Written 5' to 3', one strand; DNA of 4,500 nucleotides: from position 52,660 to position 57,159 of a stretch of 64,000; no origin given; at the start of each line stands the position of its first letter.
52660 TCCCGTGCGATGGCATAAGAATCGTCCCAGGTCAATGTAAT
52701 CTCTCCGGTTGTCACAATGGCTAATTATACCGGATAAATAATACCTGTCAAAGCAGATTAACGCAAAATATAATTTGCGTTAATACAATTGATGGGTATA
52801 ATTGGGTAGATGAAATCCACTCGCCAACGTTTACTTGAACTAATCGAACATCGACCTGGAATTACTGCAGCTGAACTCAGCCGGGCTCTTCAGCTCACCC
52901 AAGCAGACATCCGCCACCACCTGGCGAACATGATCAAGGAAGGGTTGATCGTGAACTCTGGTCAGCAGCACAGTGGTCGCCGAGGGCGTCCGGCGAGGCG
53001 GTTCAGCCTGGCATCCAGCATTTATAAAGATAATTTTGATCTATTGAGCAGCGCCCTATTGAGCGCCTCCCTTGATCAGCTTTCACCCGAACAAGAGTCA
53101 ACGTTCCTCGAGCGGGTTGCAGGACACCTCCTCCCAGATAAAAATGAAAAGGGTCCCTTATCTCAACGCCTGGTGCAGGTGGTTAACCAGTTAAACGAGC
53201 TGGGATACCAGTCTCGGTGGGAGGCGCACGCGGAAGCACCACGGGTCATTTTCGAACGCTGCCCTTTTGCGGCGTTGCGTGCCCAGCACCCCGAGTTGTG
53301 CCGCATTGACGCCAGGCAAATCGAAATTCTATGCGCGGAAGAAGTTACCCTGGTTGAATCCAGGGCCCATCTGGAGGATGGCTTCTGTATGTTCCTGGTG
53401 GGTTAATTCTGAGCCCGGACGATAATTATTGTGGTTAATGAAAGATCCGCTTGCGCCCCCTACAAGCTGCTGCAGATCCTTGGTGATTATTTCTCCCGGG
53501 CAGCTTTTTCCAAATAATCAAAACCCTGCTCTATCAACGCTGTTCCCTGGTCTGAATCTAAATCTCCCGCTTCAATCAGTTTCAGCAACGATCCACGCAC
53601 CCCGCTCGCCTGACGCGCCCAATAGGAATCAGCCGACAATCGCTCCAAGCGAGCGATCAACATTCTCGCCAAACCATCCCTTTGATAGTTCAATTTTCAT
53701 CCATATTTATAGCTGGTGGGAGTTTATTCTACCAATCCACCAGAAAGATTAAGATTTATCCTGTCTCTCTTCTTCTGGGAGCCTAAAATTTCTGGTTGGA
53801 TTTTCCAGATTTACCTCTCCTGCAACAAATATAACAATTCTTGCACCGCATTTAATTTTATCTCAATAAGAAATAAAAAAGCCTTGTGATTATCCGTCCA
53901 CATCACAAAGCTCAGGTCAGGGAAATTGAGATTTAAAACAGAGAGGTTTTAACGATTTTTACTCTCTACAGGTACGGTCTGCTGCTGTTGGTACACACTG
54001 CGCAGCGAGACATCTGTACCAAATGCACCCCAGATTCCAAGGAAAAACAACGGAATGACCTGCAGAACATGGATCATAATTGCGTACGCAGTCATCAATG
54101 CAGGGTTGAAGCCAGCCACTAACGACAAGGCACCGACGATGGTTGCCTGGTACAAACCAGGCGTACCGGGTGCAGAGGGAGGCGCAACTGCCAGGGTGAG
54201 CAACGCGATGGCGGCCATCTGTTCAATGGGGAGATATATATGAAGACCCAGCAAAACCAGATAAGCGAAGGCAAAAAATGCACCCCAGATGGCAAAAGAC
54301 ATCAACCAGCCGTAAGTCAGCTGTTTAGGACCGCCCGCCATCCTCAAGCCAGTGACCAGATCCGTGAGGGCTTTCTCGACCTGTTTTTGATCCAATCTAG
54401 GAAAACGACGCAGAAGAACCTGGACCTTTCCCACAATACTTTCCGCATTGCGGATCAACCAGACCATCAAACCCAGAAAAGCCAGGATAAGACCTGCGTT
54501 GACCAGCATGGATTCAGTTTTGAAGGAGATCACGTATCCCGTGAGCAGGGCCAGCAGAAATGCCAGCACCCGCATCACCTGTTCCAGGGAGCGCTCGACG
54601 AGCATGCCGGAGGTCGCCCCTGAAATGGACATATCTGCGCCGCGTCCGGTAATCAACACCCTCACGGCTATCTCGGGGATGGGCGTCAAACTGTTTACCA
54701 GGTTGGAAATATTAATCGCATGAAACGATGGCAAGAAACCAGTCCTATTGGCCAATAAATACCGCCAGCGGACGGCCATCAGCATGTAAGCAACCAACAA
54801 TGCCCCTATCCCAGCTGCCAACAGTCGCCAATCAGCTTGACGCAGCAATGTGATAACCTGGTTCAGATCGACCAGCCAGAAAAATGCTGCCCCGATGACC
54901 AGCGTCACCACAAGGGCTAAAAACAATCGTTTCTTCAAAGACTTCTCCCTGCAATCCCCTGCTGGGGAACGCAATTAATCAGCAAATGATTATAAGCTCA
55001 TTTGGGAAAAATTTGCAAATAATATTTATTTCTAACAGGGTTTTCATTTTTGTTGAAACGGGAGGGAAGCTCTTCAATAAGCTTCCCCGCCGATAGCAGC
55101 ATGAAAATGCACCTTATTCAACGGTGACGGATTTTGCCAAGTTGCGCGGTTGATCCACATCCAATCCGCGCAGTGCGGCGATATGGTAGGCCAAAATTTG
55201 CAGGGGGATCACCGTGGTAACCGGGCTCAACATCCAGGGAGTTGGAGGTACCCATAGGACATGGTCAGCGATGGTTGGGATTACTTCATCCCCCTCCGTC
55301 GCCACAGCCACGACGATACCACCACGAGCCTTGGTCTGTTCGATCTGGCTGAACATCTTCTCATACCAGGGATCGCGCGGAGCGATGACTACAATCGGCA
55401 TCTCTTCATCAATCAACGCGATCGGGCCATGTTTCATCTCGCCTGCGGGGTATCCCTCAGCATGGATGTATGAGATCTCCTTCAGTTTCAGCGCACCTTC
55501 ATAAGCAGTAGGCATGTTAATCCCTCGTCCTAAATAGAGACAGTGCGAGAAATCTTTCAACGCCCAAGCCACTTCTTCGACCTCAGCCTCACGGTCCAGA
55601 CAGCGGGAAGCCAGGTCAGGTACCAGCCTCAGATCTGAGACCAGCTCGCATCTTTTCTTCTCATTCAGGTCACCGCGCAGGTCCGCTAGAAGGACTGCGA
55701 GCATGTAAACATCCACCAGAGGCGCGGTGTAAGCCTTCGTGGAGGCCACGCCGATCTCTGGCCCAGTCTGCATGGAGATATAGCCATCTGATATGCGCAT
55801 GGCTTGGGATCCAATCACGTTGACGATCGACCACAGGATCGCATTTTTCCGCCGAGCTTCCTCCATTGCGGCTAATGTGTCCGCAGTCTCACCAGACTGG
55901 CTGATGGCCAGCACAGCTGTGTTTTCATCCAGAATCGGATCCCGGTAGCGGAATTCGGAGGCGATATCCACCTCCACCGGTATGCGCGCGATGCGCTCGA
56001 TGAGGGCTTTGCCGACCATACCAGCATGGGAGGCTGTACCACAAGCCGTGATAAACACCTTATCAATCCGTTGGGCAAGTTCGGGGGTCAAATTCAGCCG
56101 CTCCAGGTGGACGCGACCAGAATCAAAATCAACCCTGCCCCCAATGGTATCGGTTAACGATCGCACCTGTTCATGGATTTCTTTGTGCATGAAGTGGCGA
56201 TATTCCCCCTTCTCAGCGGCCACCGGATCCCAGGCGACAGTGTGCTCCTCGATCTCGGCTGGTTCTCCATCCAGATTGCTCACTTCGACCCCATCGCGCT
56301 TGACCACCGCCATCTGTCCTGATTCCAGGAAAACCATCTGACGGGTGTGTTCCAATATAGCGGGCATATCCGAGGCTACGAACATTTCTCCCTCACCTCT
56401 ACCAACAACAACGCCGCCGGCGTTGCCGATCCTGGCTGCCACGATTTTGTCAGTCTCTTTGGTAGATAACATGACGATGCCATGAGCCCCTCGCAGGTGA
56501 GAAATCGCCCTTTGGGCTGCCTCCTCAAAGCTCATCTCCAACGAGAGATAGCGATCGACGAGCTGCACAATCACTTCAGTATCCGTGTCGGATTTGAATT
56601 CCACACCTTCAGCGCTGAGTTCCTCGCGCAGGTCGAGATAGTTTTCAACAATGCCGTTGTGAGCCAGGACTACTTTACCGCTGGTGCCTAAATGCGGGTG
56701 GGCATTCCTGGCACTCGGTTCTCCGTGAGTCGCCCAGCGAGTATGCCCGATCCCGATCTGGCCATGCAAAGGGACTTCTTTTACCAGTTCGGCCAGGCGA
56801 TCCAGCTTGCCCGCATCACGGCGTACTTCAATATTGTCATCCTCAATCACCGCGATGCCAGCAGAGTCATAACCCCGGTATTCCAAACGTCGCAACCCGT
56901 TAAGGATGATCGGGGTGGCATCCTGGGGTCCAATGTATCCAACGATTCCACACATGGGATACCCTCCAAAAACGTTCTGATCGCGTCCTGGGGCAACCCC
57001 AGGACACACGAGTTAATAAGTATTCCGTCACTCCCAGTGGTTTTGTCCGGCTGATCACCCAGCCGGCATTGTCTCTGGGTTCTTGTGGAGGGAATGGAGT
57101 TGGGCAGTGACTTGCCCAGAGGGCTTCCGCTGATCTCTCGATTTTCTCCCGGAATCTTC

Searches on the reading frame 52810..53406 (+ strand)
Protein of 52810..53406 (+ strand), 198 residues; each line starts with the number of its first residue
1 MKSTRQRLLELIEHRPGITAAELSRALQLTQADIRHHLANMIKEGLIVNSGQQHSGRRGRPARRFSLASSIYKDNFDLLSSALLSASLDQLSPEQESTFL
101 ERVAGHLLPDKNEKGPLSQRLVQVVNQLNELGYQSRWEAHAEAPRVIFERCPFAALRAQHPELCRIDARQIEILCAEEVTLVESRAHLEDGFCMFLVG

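Call 53: search_protein_families(library=pfam, proteins=[window:52810-53406:+], max_evalue=0.00001)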
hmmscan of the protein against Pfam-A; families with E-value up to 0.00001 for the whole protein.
window:52810-53406:+ (198 aa): 5 families
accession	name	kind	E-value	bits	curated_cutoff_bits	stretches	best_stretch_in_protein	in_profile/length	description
PF13412.12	HTH_24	-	3.7e-07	30.1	21.9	1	3-47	3-47/48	Winged helix-turn-helix DNA-binding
PF01022.26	HTH_5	-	5e-07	29.9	22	1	3-47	2-45/47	Bacterial regulatory protein, arsR family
PF12840.13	HTH_20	-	2.2e-06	28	27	1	4-47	5-48/51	Helix-turn-helix domain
PF24266.1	HTH_HVO_0163_N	-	6.2e-06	26.6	31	1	3-51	2-50/70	HVO_0163, N-terminal HTH domain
PF12802.13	MarR_2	-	6.4e-06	26.7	27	1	7-57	9-60/61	MarR family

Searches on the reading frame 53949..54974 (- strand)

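Call 53: search_protein_families(library=pfam, proteins=[window:53949-54974:-], max_evalue=0.00001)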
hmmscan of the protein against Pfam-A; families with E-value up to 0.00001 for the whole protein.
window:53949-54974:- (341 aa): 1 family
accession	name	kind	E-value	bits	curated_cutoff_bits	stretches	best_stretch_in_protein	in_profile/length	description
PF03706.18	LPG_synthase_TM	-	4.2e-31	109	33.4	1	22-313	2-302/302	Lysylphosphatidylglycerol synthase TM region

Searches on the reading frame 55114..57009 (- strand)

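Call 53: search_protein_families(library=pfam, proteins=[window:55114-57009:-], max_evalue=0.00001)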
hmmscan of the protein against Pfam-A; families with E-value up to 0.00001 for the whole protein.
window:55114-57009:- (631 aa): 4 families
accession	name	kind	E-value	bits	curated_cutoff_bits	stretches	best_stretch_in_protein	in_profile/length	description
PF01380.27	SIS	-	6e-48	162.4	25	2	316-439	6-130/131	SIS domain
PF13522.11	GATase_6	-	3.7e-21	75.9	27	1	82-198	9-115/130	Glutamine amidotransferase domain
PF13537.11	GATase_7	-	2.3e-14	53.9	25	1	99-219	9-122/123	Glutamine amidotransferase domain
PF13230.11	GATase_4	-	5.1e-08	32.6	23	1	52-151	38-137/272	Glutamine amidotransferases class-II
